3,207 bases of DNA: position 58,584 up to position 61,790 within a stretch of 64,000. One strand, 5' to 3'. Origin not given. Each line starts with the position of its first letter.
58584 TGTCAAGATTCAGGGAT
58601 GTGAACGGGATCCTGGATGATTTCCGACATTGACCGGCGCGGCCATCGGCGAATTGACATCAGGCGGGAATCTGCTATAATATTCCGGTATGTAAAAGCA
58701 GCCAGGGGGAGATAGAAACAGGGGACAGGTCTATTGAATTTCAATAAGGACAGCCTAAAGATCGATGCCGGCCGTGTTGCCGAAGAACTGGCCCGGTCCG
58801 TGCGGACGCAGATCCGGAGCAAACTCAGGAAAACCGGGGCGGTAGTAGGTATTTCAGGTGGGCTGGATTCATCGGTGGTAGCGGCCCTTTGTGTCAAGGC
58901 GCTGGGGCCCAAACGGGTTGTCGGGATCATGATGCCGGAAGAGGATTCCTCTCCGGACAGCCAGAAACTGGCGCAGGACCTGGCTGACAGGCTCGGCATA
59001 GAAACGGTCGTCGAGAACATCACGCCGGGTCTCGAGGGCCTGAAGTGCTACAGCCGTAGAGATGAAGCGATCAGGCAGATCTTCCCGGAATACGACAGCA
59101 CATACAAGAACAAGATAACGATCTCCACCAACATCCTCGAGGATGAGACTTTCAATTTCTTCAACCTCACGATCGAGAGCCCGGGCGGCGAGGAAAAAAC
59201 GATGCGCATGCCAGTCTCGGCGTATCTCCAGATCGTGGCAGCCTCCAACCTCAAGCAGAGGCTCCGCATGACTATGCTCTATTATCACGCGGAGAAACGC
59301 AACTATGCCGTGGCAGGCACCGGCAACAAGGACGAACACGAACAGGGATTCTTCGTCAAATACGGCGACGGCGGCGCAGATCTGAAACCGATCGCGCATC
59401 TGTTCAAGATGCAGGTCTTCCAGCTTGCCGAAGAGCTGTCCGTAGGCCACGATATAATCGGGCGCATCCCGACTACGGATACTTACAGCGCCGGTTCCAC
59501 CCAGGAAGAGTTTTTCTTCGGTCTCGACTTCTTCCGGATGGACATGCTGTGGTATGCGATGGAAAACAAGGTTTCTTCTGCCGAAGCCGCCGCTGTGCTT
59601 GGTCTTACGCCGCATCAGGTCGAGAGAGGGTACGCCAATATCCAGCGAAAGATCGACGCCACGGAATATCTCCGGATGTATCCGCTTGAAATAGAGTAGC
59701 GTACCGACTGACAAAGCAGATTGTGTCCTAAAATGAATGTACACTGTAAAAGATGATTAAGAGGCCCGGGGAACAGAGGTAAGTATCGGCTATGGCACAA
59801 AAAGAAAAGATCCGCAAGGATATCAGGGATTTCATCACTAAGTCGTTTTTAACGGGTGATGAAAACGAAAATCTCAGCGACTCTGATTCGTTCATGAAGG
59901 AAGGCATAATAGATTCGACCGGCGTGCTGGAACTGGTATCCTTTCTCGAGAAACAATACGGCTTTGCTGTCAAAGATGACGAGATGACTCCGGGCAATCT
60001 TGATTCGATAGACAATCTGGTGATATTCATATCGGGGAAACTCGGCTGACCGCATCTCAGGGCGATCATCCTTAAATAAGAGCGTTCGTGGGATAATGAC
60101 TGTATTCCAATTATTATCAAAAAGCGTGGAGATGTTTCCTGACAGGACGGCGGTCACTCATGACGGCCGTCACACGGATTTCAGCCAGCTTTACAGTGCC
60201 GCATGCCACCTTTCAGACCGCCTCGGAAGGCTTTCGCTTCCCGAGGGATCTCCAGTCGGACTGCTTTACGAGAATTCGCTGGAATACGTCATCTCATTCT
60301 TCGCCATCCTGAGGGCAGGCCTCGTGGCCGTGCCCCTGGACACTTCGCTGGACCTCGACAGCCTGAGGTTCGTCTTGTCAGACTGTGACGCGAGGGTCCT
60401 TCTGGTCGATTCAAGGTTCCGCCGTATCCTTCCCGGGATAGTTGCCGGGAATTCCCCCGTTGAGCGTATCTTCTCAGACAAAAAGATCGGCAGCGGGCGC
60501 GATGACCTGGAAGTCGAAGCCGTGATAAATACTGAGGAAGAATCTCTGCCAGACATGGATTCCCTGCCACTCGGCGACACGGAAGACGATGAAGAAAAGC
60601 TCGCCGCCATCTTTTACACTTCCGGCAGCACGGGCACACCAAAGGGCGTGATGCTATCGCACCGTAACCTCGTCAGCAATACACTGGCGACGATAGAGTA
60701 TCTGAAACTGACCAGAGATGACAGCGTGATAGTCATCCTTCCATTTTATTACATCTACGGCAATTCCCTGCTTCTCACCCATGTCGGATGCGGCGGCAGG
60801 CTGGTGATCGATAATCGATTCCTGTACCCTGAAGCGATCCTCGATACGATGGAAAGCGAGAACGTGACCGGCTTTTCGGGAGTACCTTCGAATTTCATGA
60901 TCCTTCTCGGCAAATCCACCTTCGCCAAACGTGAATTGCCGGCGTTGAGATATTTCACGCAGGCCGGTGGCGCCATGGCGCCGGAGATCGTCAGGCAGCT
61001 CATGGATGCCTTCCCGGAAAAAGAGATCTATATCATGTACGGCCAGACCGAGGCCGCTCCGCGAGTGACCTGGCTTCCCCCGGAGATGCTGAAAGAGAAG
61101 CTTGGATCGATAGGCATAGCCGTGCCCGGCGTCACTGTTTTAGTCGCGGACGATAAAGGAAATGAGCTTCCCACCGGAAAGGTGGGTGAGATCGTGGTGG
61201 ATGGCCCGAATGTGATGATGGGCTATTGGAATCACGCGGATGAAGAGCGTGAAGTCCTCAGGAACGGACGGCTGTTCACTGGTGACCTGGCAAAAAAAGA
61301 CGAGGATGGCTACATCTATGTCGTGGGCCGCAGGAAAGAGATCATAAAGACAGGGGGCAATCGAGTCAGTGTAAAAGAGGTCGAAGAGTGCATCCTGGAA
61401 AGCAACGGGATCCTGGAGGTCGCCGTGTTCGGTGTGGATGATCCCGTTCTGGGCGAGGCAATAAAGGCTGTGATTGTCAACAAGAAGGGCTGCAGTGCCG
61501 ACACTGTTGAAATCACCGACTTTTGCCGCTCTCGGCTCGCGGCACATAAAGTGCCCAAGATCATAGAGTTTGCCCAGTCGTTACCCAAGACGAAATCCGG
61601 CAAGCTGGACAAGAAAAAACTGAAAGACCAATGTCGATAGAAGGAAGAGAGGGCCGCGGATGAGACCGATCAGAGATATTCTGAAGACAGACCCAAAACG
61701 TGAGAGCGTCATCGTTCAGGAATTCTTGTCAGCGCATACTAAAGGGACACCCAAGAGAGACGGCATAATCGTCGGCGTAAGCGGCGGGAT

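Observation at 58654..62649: Cassette: two divergent NadE-family amidoligases flanking a DltC-like carrier protein and an adenylating ligase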

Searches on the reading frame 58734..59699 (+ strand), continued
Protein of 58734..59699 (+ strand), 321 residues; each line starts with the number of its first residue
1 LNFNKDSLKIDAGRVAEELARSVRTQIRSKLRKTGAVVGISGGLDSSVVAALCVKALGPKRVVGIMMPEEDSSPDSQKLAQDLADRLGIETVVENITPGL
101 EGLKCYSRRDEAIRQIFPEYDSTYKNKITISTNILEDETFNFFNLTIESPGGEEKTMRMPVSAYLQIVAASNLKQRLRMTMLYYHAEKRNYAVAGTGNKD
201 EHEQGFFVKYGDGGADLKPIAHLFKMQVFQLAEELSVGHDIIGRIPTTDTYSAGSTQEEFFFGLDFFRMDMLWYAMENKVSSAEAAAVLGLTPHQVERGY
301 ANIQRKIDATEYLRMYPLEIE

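Call 75: search_protein_families(library=pfam, proteins=[L036:5023-6018:-, L016:1689-2564:+, L063:7540-8427:+, L059:9557-10126:+, L039:14186-14941:+, L041:4426-5256:-, L029:3381-4337:+, L040:15033-15956:+, L037:18283-20001:-, L059:10567-12135:+], max_evalue=0.001)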
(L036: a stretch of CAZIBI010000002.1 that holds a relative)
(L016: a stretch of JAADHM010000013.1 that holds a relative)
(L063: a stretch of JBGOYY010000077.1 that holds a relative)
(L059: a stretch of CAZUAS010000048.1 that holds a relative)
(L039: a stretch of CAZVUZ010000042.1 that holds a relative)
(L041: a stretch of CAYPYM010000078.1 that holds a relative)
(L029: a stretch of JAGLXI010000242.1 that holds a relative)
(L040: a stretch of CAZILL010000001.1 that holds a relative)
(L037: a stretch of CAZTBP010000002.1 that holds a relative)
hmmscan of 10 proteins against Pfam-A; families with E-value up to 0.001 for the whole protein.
L036:5023-6018:- (331 aa): 0 families

L016:1689-2564:+ (291 aa): 1 family
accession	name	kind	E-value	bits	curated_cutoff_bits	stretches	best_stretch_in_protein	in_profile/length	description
PF02574.22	S-methyl_trans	-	4e-69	234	22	1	17-285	1-281/283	Homocysteine S-methyltransferase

L063:7540-8427:+ (295 aa): 0 families

L059:9557-10126:+ (189 aa): 3 families
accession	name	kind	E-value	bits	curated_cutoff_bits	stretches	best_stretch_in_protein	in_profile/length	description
PF02834.22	LigT_PEase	-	2.7e-28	98.4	23.3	2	8-86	1-87/87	LigT like Phosphoesterase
PF13563.12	2_5_RNA_ligase2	-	4.4e-16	59.7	27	1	31-159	21-147/152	2'-5' RNA ligase superfamily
PF10469.15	AKAP7_NLS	-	1.7e-05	25.3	24.4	1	50-130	64-152/208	AKAP7 2'5' RNA ligase-like domain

L039:14186-14941:+ (251 aa): 2 families
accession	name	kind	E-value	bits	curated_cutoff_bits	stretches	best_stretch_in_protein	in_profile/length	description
PF13472.12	Lipase_GDSL_2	-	1e-13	52.6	32.9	1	90-235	29-177/178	GDSL-like Lipase/Acylhydrolase family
PF00657.28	Lipase_GDSL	-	7.9e-08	33.1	23.6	1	90-240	40-207/208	GDSL-like Lipase/Acylhydrolase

L041:4426-5256:- (276 aa): 4 families
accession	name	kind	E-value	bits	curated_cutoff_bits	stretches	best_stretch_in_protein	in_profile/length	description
PF00041.27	fn3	-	5.8e-16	58.9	25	2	159-243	4-69/84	Fibronectin type III domain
PF16656.11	Pur_ac_phosph_N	-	1.6e-14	54.6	30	2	164-251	8-87/93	Purple acid Phosphatase, N-terminal domain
PF25788.1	Ig_Rha78A_N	-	6.9e-06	26.7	27.4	0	59-149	20-102/105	Rha78A-like, N-terminal immunoglobulin domain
PF10179.15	NDNF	-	2e-05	25.1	27.3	0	107-143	85-121/127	Neuron-derived neurotrophic factor, first Fn(III) domain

L029:3381-4337:+ (318 aa): 3 families
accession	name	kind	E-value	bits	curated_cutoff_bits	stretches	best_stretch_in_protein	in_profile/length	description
PF01408.29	GFO_IDH_MocA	-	1.2e-15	58.7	24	1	4-128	2-117/120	Oxidoreductase family, NAD-binding Rossmann fold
PF02894.22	GFO_IDH_MocA_C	-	1.4e-12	48.4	22.9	1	157-214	17-73/218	Oxidoreductase family, C-terminal alpha/beta domain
PF22725.1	GFO_IDH_MocA_C3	-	1.5e-06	28.6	27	1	158-211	20-74/124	GFO/IDH/MocA C-terminal domain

L040:15033-15956:+ (307 aa): 1 family
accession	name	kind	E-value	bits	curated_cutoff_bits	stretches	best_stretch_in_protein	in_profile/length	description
PF00657.28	Lipase_GDSL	-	0.00028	21.5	23.6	1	98-287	45-207/208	GDSL-like Lipase/Acylhydrolase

L037:18283-20001:- (572 aa): 1 family
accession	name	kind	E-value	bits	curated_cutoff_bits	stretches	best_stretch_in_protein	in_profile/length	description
PF13480.13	Acetyltransf_6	-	4.9e-19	69.3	22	1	184-326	5-143/143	Acetyltransferase (GNAT) domain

L059:10567-12135:+ (522 aa): 2 families
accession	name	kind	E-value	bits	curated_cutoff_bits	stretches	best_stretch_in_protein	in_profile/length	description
PF05193.26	Peptidase_M16_C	-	8.9e-34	117.4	23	1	267-448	1-180/181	Peptidase M16 inactive domain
PF00675.25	Peptidase_M16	-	6e-13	49.4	22.3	2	55-95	6-46/149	Insulinase (Peptidase family M16)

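Call 76: search_protein_families(library=ncbifam, proteins=[L037:18283-20001:-, L029:3381-4337:+, L035:8453-9760:+, L003:12053-13018:+, L004:397-1455:-, L036:5023-6018:-], max_evalue=0.00001)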
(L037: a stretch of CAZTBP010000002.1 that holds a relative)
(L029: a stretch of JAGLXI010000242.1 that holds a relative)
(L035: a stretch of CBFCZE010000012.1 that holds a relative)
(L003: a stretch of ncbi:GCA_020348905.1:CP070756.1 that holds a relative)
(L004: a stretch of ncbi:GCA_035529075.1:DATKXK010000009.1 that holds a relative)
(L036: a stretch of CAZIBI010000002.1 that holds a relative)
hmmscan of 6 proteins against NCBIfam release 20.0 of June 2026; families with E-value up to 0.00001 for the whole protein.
L037:18283-20001:- (572 aa): 0 families

L029:3381-4337:+ (318 aa): 2 families
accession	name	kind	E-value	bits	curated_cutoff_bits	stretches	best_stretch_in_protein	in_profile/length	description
NF052479.1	LevoglcsnDh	equivalog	3.8e-10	39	650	1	58-205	58-208/386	levoglucosan dehydrogenase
TIGR04380.1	myo_inos_iolG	equivalog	1.3e-08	34.1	355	1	59-201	50-187/330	inositol 2-dehydrogenase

L035:8453-9760:+ (435 aa): 7 families
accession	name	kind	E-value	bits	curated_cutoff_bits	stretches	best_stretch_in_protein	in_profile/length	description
NF047673.2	TeichurnBiosyTuaD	equivalog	9.3e-156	519.3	700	1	4-433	5-432/439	UDP-glucose 6-dehydrogenase TuaD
TIGR03026.1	NDP-sugDHase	subfamily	5.2e-141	470.2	189.8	1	1-413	1-413/413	nucleotide sugar dehydrogenase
NF041297.1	UDPGDh_AglM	equivalog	2.5e-115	385.8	670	1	1-416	1-418/429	UDP-glucose 6-dehydrogenase AglM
NF040825.1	UDPMaNacDH_Arch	equivalog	1.6e-49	168.9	750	1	2-416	2-402/418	UDP-N-acetyl-D-mannosamine dehydrogenase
NF008286.0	PRK11064.1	equivalog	2.9e-47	161.2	459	1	4-414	7-418/420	UDP-N-acetyl-D-mannosamine dehydrogenase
NF011631.0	PRK15057.1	equivalog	1.7e-38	132.7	757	1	1-357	1-341/388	UDP-glucose 6-dehydrogenase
NF011729.0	PRK15182.1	equivalog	2.8e-20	72.5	592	1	4-414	10-415/425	Vi polysaccharide biosynthesis UDP-N-acetylglucosamine C-6 dehydrogenase TviB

L003:12053-13018:+ (321 aa): 29 families (the best 25 are shown)
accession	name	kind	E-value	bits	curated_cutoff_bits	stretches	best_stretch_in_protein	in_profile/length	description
TIGR01179.1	galE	equivalog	2.1e-58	197.7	262.3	1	5-316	2-328/332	UDP-glucose 4-epimerase GalE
TIGR01181.1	dTDP_gluc_dehyt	equivalog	4.3e-58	196.9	365.1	1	5-317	2-315/321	dTDP-glucose 4,6-dehydratase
TIGR04180.1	EDH_00030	hypoth_equivalog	1.1e-49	169.1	475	1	5-300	1-296/297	NAD-dependent 4,6-dehydratase LegB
NF011728.1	PRK15181.1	equivalog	7.8e-42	143.5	760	1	5-316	18-340/348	Vi polysaccharide biosynthesis UDP-N-acetylglucosaminuronic acid C-4 epimerase TviC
NF007956.0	PRK10675.1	subfamily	5.8e-38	130.9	394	1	5-170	3-165/338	UDP-glucose 4-epimerase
TIGR02197.1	heptose_epim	equivalog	1.4e-36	126.3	274.6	1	5-315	1-315/316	ADP-glyceromanno-heptose 6-epimerase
NF007490.0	PRK10084.1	subfamily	1.5e-29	103.1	649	1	5-317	3-338/361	dTDP-glucose 4,6-dehydratase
NF042422.1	oxyalk_red_OleD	equivalog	2.9e-28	99.2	580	1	5-228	3-209/329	2-alkyl-3-oxoalkanoate reductase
NF007582.0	PRK10217.1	equivalog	4.6e-28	98.3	698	1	4-316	3-334/355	dTDP-glucose 4,6-dehydratase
TIGR02622.1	CDP_4_6_dhtase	equivalog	9.4e-25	87.5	278.45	1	4-173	6-173/352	CDP-glucose 4,6-dehydratase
NF043036.1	ErythonDh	equivalog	3.1e-22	79.2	325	1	5-200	3-195/321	D-erythronate dehydrogenase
NF047922.1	GDPFucSynFcl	equivalog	1e-21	77.7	500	1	63-318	38-306/308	GDP-L-fucose synthase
NF042423.1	oxyalk_red_Shew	equivalog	8.7e-19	67.8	580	1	4-263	10-256/331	2-alkyl-3-oxoalkanoate reductase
TIGR01472.1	gmd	equivalog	1.3e-18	67.3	415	1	6-230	4-235/342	GDP-mannose 4,6-dehydratase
TIGR03466.1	HpnA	hypoth_equivalog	4.9e-17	61.8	367.65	1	5-162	3-149/327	hopanoid-associated sugar epimerase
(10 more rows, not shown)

L004:397-1455:- (352 aa): 0 families

L036:5023-6018:- (331 aa): 0 families

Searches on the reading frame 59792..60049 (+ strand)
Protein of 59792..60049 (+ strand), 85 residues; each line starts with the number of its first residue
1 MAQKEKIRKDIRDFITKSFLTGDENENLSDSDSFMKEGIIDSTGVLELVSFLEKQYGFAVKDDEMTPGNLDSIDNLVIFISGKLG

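Call 3: search_protein_families(library=pfam, proteins=[window:59792-60049:+], max_evalue=0.01)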
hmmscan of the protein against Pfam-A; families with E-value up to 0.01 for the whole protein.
window:59792-60049:+ (85 aa): 1 family
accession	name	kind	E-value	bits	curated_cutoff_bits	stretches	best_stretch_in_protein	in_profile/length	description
PF00550.31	PP-binding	-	0.0016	19.1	20.8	1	21-65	11-54/67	Phosphopantetheine attachment site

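Call 4: search_protein_families(library=ncbifam, proteins=[window:59792-60049:+], max_evalue=0.01)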
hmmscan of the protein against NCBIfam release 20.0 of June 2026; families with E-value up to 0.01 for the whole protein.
window:59792-60049:+ (85 aa): 11 families
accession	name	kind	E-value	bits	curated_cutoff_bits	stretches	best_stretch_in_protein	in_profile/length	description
NF052616.1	ACP_for_OlsHI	equivalog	7.7e-16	58.2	130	1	5-83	2-80/83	ornithine lipid biosynthesis acyl carrier protein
NF058660.1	cispen_ACP_AmcB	equivalog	4.1e-09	36.5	80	1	7-81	2-76/80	cispentacin biosynthesis acyl carrier protein AmcB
NF002147.0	PRK00982.1-1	equivalog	5.1e-05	23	84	1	2-81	3-78/83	acyl carrier protein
NF002150.0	PRK00982.1-4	subfamily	6.1e-05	23.2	66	1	3-83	2-78/80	acyl carrier protein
NF005798.0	PRK07639.1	equivalog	0.0002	21.7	100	1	24-81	22-79/91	petrobactin biosynthesis protein AsbD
TIGR00517.1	acyl_carrier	equivalog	0.00035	20.4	70.45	1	5-81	2-74/77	acyl carrier protein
NF002148.0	PRK00982.1-2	subfamily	0.00041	20.1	71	1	4-81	2-75/79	acyl carrier protein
NF040636.1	AcpM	exception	0.00065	19.7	146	1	4-80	3-75/93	meromycolate extension acyl carrier protein AcpM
NF006617.0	PRK09184.1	subfamily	0.0011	18.9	70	1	3-65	10-74/96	phosphopantetheine-binding protein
NF002149.0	PRK00982.1-3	equivalog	0.0042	17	106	1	22-65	17-60/78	acyl carrier protein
NF002151.0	PRK00982.1-5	equivalog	0.0094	16.1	92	0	22-81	17-74/78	acyl carrier protein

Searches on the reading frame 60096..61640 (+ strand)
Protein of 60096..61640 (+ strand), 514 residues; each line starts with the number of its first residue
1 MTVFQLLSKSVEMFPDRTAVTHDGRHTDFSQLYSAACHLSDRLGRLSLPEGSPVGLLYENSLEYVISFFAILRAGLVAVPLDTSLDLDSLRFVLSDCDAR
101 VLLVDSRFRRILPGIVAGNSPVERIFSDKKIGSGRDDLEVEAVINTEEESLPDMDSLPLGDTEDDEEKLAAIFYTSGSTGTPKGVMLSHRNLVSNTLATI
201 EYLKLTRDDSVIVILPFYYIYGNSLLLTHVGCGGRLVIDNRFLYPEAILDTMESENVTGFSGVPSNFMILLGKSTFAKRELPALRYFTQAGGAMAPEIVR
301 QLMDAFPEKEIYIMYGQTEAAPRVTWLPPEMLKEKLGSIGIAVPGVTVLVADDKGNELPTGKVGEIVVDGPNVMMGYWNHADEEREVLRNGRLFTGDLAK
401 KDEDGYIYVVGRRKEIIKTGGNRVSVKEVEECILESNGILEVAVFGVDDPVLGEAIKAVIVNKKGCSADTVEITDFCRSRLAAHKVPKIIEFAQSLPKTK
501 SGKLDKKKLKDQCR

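Call 3: search_protein_families(library=pfam, proteins=[window:60096-61640:+], max_evalue=0.01)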
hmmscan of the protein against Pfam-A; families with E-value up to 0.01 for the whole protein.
window:60096-61640:+ (514 aa): 2 families
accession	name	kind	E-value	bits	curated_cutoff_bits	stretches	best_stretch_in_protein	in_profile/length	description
PF00501.34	AMP-binding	-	3.8e-86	289.7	29.9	1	9-378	3-384/384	AMP-binding enzyme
PF13193.12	AMP-binding_C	-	4.7e-18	66.3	24.5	1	428-503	1-76/76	AMP-binding enzyme C-terminal domain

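Call 4: search_protein_families(library=ncbifam, proteins=[window:60096-61640:+], max_evalue=0.01)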
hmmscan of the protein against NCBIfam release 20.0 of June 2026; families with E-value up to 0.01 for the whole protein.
window:60096-61640:+ (514 aa): 107 families (the best 25 are shown)
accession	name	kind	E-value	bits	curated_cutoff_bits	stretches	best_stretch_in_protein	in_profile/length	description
NF004837.0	PRK06187.1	subfamily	3.9e-121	404.9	476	1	2-513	9-522/531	long-chain-fatty-acid--CoA ligase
TIGR03098.1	ligase_PEP_1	hypoth_equivalog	2.2e-113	379.5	592.35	1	3-511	2-516/517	acyl-CoA ligase (AMP-forming), exosortase A system-associated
NF006182.0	PRK08316.1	subfamily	2.5e-111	372.7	663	1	2-512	12-516/523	fatty acyl-CoA synthetase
NF005307.0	PRK06839.1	equivalog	6.4e-96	321.9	748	1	9-513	10-493/496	o-succinylbenzoate--CoA ligase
NF009233.0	PRK12583.1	subfamily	5.2e-90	302.4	832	2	166-512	200-549/558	fatty acid CoA ligase family protein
NF005702.0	PRK07514.1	subfamily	3.4e-86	289.6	558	1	3-512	5-499/506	malonyl-CoA synthase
NF006181.0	PRK08314.1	subfamily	1.2e-83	281.3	705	1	2-512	25-553/563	long-chain-fatty-acid--CoA ligase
NF002966.0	PRK03640.1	equivalog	3.5e-82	276.5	556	1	5-512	6-479/483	o-succinylbenzoate--CoA ligase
NF052269.1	Staph_lig_FadD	equivalog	5.1e-82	275.8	650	1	14-511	13-491/499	long-chain-fatty-acid--CoA ligase FadD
NF006523.0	PRK08974.1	equivalog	2.4e-81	273.6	884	2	166-512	205-552/561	long-chain-fatty-acid--CoA ligase FadD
NF005857.1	PRK07786.1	exception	1.6e-78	264.5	733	1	7-511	15-510/513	fatty-acid--CoA ligase FadD5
NF004511.1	PRK05852.1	equivalog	3.4e-78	263.5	650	1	5-512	3-503/505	FadD7 family fatty acid--CoA ligase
NF006442.0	PRK08751.1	equivalog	6.5e-76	255.9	1023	2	163-512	204-557/560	long-chain fatty acid--CoA ligase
NF004114.0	PRK05605.1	equivalog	6.6e-75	252.5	766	1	2-512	35-568/575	long-chain-fatty-acid--CoA ligase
NF005463.0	PRK07059.1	subfamily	8.6e-75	252.2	869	2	163-512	200-555/557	long-chain-fatty-acid--CoA ligase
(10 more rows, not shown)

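Call 8: find_encoding_contigs(protein=window:60096-61640:+, flank=10000, max_places=6)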
Protein window:60096-61640:+ (514 aa): 2 contigs read that carry it; 2 places shown.
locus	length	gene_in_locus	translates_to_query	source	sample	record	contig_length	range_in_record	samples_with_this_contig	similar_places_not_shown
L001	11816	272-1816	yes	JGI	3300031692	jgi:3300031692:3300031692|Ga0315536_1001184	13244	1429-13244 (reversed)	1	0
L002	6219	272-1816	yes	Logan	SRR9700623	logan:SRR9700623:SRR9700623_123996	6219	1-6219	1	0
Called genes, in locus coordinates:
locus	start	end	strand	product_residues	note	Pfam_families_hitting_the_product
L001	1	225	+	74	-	?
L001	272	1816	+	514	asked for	PF00501:AMP-binding, PF13193:AMP-binding_C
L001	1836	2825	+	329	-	PF02540:NAD_synthase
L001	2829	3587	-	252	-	PF00902:TatC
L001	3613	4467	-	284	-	-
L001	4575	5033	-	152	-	PF22811:Zn_ribbon_NrdR, PF03477:ATP-cone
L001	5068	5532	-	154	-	PF00383:dCMP_cyt_deam_1, PF14437:MafB19-deam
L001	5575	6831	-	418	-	PF00464:SHMT, PF00155:Aminotran_1_2, PF01212:Beta_elim_lyase (faint)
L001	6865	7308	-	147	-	PF02502:LacAB_rpiB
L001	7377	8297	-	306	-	PF01063:Aminotran_4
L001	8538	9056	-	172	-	PF01451:LMWPc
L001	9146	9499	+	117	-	PF12973:Cupin_7 (weak), PF02311:AraC_binding (weak), PF07883:Cupin_2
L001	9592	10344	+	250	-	-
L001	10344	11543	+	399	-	PF00890:FAD_binding_2 (weak), PF01134:GIDA (faint), PF01266:DAO (faint), PF01494:FAD_binding_3 (faint), PF03486:HI0933_like (faint), PF07992:Pyr_redox_2 (weak), PF12831:FAD_oxidored, PF22578:GGR_cat, +2 more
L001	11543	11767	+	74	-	PF00037:Fer4 (faint), PF13237:Fer4_10 (weak), PF14697:Fer4_21 (weak), PF12838:Fer4_7 (weak)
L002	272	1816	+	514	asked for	PF00501:AMP-binding, PF13193:AMP-binding_C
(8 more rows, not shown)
